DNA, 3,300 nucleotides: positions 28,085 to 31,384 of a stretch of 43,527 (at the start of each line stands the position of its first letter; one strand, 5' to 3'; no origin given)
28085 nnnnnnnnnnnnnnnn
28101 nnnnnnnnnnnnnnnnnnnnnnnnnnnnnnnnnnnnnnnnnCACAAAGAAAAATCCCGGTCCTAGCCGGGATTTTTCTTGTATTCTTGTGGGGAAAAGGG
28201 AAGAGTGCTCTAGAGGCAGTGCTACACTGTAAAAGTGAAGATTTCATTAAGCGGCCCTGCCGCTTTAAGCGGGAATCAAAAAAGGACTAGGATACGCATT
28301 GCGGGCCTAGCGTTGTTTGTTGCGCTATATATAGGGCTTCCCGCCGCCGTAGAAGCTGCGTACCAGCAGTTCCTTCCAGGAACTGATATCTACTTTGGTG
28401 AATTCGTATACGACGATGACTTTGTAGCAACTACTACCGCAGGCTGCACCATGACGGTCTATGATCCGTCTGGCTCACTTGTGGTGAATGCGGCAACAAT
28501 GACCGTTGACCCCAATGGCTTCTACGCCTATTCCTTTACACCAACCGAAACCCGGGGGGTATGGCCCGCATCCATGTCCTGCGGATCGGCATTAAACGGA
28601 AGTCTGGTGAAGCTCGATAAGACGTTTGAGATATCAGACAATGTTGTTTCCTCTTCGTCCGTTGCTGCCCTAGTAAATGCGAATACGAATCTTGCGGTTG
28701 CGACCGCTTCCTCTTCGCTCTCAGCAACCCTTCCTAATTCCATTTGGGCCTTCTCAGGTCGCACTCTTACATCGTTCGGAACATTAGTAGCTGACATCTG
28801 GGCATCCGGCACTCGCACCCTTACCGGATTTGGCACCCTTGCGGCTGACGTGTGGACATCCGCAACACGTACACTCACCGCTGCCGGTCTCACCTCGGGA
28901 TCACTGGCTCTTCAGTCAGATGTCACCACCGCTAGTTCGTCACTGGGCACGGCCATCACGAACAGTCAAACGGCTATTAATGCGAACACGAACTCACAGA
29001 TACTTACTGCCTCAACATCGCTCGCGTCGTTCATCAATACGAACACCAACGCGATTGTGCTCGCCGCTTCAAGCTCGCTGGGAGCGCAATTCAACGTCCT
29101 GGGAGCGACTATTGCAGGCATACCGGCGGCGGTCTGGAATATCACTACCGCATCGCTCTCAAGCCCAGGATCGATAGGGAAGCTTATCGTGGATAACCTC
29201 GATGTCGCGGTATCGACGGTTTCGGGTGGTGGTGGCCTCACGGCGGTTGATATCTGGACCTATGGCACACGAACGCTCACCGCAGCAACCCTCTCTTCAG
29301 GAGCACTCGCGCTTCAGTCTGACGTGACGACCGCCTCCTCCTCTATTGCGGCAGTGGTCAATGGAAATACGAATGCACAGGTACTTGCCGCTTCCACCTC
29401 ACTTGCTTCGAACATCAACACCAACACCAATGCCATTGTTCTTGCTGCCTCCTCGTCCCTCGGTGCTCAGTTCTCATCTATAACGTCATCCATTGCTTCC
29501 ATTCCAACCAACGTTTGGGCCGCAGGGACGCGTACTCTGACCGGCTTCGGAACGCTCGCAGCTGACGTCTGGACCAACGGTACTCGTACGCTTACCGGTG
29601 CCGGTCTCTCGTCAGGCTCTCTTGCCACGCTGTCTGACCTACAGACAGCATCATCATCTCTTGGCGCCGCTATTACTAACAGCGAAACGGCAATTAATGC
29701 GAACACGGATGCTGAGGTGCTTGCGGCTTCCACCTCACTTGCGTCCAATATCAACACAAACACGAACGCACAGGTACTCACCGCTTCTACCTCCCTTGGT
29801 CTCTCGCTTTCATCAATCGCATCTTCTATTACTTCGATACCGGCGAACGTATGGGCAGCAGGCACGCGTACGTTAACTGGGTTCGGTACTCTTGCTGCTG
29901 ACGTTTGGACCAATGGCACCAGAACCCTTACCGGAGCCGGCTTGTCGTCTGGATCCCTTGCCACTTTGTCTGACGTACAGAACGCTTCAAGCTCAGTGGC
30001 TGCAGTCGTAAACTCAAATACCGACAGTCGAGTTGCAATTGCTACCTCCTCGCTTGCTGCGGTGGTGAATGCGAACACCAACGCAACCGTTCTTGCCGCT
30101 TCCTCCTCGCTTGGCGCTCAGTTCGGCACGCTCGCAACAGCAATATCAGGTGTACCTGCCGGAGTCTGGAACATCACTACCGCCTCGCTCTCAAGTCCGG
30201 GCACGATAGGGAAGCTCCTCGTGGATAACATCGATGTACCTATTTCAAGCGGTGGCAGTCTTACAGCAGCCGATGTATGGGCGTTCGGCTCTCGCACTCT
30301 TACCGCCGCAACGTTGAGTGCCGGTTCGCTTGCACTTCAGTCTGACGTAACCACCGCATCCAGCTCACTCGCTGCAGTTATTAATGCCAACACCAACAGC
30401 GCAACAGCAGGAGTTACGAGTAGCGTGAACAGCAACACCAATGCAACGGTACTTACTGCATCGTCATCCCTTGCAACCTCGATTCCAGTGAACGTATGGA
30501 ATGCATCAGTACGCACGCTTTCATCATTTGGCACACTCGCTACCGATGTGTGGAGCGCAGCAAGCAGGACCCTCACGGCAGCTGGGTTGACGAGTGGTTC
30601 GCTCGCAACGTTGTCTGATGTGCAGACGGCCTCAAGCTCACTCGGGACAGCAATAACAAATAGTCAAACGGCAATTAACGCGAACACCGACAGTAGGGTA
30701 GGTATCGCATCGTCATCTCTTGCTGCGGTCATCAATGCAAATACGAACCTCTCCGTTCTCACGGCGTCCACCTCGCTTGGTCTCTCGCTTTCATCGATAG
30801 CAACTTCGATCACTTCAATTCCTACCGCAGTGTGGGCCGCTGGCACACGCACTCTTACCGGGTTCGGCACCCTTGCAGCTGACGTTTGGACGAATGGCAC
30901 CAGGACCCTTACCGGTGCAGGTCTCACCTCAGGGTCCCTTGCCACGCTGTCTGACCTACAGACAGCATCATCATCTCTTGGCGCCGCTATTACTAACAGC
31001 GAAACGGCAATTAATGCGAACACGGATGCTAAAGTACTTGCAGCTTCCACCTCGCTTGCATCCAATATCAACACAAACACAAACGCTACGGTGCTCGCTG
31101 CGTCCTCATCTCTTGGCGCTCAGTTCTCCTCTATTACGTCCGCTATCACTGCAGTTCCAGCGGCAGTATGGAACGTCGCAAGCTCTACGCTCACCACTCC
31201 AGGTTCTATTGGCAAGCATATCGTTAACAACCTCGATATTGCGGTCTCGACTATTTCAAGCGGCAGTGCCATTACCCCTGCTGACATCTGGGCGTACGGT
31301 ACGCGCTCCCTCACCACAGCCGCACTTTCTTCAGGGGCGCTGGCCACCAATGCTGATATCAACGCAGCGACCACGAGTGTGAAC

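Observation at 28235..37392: Dockerin-tipped 2,283-aa repeat fibre followed by two membrane-anchored cohesin-like proteins: a candidate cohesin-dockerin surface-display module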

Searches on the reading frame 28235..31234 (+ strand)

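Call 60: search_protein_families(library=phrogs, proteins=[window:28235-31234:+], max_evalue=0.001)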
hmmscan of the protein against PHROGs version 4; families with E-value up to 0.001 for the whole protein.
window:28235-31234:+ (1000 aa): 1 family
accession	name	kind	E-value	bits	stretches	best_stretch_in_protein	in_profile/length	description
phrog_10523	-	unknown function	0.00089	20.5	0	378-417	13-52/134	-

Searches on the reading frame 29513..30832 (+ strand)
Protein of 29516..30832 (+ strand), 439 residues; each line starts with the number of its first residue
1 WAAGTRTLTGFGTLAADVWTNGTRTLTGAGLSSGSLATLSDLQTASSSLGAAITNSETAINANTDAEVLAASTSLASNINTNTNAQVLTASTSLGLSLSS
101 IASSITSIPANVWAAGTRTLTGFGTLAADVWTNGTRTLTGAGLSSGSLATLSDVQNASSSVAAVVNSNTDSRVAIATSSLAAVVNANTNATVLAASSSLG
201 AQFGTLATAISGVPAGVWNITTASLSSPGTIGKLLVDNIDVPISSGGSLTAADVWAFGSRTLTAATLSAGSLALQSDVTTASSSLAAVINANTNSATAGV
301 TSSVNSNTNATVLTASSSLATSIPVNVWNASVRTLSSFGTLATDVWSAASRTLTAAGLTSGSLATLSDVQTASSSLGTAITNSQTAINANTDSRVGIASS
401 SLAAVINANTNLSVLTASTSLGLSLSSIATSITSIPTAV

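Call 58: search_protein_representatives(protein=window:29516-30832:+)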
Query: 439 residues. Proteins with E-value up to 0.001 (for the whole library): 546; up to 1e-10: 124; up to 1e-30: 17. The best 150 are listed.
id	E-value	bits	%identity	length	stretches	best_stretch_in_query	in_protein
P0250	5.7e-249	841.8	81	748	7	1-170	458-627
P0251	1.2e-125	436.2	55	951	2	44-398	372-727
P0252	1.4e-99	350.4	59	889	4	276-410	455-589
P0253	7.1e-58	213.3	40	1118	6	110-268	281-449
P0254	1.1e-51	192.8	44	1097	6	68-210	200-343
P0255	1.0e-48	183.1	55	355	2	110-281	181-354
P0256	1.3e-48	182.8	44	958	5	208-420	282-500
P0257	1.6e-42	162.7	38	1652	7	77-357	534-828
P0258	8.3e-41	157.1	37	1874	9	215-281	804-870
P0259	4.2e-40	154.8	54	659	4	98-165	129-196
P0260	1.9e-39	152.7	43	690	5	104-266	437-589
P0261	6.1e-39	151.0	42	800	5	111-273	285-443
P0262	9.3e-38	147.1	39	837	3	14-269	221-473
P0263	4.0e-37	145.0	38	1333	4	19-367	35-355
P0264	2.4e-33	132.6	41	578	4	1-186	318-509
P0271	2.8e-28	115.9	31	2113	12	205-266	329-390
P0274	9.7e-27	110.9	31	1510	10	207-362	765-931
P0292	6.8e-22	94.9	45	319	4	115-267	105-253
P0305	8.0e-18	81.5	45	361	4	212-263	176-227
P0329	1.6e-14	70.7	36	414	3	108-264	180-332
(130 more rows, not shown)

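Call 60: search_protein_families(library=phrogs, proteins=[P0292, P0305, P0329, P0271], max_evalue=0.001)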
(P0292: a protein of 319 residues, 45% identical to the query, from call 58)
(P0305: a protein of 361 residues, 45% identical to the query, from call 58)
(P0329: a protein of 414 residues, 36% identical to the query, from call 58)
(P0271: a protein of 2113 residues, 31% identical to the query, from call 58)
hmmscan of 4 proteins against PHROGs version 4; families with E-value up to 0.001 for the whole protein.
P0292 (319 aa): 1 family
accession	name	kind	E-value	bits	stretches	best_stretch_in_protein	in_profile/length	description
phrog_5959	-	unknown function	2.8e-05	25.2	0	214-254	36-76/115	-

P0305 (361 aa): 0 families

P0329 (414 aa): 0 families

P0271 (2113 aa): 2 families
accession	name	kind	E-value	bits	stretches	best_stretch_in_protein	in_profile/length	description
phrog_6271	-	moron, auxiliary metabolic gene and host takeover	2.9e-05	25.3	0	1769-1798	35-64/96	toxin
phrog_12470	-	unknown function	8.9e-05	23.8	0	1024-1058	12-46/74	-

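Call 61: search_protein_families(library=pfam, proteins=[P0253, P0257, P0263, P0271, P0274, P0292, P0305, P0329, P0264], max_evalue=0.001)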
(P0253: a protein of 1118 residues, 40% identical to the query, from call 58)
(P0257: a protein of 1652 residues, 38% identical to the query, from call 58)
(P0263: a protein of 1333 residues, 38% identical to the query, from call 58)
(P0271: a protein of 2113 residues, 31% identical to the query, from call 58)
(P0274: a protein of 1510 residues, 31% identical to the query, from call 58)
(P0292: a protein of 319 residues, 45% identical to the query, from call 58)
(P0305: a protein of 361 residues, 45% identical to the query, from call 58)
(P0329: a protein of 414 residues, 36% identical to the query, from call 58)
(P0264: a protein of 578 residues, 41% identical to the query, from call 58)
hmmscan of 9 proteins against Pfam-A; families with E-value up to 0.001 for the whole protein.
P0253 (1118 aa): 2 families
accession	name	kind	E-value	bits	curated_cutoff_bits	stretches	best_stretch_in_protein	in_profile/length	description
PF00404.24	Dockerin_1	-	1.5e-06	28.7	22.9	1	1064-1111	3-53/57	Dockerin type I domain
PF03147.19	FDX-ACB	-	0.0003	21.6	31.1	0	578-614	52-88/94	Ferredoxin-fold anticodon binding domain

P0257 (1652 aa): 3 families
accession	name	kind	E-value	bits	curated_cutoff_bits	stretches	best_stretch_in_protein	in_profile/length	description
PF06439.18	3keto-disac_hyd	-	1e-08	35.9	26.8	1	1097-1269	8-186/187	3-keto-disaccharide hydrolase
PF00404.24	Dockerin_1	-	7.1e-06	26.6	22.9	1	1594-1640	3-52/57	Dockerin type I domain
PF19763.6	DUF6250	-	0.00041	20.7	26.9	1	1182-1260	83-158/165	Domain of unknown function (DUF6250)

P0263 (1333 aa): 0 families

P0271 (2113 aa): 4 families
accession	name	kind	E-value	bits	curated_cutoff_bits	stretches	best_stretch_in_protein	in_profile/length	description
PF24113.1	DUF7387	-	2.5e-05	25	27.9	0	1597-1648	19-65/85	Family of unknown function (DUF7387)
PF17802.7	SpaA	-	0.00018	22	23.1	0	2034-2088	8-54/91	Prealbumin-like fold domain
PF03718.19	Glyco_hydro_49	-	0.00039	20.9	27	0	523-606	21-102/118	Glycosyl hydrolase family 49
PF08479.16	POTRA_2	-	0.0004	20.6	24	0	1111-1137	31-57/76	POTRA domain, ShlB-type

P0274 (1510 aa): 1 family
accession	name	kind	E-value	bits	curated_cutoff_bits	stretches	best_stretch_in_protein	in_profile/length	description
PF19001.5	DUF5730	-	0.00073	19.9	25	0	700-746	69-118/182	Family of unknown function (DUF5730)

P0292 (319 aa): 0 families

P0305 (361 aa): 0 families

P0329 (414 aa): 0 families

P0264 (578 aa): 1 family
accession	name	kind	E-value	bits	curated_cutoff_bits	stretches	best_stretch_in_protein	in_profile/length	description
PF23991.1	DUF7310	-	0.00055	20.8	40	0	475-513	18-56/83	Coiled-coil region of unknown function (DUF7310)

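Call 76: predict_structure(alignment_id=A5)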
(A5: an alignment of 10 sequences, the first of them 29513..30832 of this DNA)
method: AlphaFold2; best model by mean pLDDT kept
length: 440 residues; sequences in the alignment: 10
mean_pLDDT: 52.1   pTM: 0.19
mean pLDDT of the five models: 52.1, 44.2, 35.5, 34.5, 29.1
residues with pLDDT >= 90: 0; 70-90: 70; 50-70: 150; < 50: 220
segments of 3 or more residues with pLDDT < 50: 1-37, 108-151, 213-274, 297-311, 316-365, 436-440
pLDDT, mean of each block of 10 residues (from residue 1): 38 39 40 47 69 80 84 77 69 56 49 36 36 35 40 54 64 71 66 64 53 42 33 28 35 36 35 48 64 52 45 47 38 36 36 37 48 67 78 73 67 66 63 51
secondary structure, 60 per line:
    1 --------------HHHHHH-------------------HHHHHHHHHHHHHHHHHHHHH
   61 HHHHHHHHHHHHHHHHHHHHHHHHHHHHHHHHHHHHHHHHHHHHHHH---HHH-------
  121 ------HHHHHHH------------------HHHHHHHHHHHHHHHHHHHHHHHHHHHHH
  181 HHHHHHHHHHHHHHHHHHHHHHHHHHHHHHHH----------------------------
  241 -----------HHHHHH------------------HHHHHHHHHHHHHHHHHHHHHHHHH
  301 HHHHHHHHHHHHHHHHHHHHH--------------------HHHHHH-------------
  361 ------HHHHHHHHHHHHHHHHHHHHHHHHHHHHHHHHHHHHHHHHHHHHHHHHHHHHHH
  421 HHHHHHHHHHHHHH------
elements in order: H15-20 H40-107 H127-133 H152-212 H252-257 H276-321 H342-347 H367-434
